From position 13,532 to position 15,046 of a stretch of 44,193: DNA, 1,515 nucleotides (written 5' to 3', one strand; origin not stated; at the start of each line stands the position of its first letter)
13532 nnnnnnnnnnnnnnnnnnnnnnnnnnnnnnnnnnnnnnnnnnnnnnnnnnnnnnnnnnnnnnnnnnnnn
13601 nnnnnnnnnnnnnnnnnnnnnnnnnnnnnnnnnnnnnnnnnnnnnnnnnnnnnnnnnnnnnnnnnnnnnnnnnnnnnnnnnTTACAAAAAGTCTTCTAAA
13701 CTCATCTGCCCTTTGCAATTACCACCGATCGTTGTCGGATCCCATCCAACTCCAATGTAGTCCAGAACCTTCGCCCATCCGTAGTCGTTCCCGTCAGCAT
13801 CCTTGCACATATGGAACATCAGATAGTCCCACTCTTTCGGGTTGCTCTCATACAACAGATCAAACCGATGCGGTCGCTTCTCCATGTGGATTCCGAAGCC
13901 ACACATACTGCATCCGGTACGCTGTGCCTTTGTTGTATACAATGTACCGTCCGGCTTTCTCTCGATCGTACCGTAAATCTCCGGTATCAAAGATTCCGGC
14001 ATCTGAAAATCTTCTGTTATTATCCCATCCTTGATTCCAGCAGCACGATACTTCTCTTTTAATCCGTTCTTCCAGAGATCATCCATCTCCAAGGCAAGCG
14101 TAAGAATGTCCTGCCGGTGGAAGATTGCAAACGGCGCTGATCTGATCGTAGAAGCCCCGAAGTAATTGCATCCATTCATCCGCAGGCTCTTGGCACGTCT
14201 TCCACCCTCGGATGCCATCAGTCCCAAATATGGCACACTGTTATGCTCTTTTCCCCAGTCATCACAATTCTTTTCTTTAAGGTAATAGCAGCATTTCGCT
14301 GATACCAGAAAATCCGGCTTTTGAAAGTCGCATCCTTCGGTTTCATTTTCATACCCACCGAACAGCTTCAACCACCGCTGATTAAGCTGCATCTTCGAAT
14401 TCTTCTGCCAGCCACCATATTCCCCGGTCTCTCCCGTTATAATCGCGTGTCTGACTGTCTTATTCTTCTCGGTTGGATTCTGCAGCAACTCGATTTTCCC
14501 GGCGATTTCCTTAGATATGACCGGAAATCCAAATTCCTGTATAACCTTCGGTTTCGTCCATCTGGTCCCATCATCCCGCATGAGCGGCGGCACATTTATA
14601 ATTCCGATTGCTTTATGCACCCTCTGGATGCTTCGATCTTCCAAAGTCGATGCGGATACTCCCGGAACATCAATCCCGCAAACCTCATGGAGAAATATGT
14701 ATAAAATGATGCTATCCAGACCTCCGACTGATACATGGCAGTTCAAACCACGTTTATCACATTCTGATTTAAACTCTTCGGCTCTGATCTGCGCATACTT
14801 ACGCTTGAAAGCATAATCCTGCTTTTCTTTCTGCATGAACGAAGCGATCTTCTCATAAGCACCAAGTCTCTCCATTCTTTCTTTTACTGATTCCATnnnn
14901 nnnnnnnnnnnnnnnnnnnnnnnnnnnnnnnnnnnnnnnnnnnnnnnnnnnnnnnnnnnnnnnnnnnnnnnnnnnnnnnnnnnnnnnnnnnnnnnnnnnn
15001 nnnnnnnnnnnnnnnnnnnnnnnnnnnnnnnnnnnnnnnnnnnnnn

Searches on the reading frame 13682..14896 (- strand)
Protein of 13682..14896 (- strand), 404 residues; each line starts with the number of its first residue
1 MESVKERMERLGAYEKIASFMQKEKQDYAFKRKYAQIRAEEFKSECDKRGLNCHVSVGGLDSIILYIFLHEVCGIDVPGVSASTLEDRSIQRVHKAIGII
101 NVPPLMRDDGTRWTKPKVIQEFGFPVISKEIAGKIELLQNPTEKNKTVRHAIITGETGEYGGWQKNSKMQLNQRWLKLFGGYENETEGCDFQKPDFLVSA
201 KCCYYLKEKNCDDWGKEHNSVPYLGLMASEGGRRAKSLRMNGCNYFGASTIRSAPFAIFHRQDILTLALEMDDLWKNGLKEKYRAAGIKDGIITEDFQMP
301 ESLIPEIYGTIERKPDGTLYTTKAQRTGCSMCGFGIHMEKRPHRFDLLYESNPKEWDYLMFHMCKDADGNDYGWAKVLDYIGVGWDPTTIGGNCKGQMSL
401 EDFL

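Call 13: search_protein_families(library=pfam, proteins=[window:13682-14896:-], max_evalue=0.01)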
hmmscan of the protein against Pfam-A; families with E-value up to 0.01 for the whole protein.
window:13682-14896:- (404 aa): 0 families

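Call 20: search_protein_families(library=phrogs, proteins=[window:13682-14896:-], max_evalue=0.01)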
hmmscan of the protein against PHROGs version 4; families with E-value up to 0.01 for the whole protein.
window:13682-14896:- (404 aa): 1 family
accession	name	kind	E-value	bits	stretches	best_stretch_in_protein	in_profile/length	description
phrog_424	-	moron, auxiliary metabolic gene and host takeover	1.5e-18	68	1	32-362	143-364/460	phosphoadenosine phosphosulfate reductase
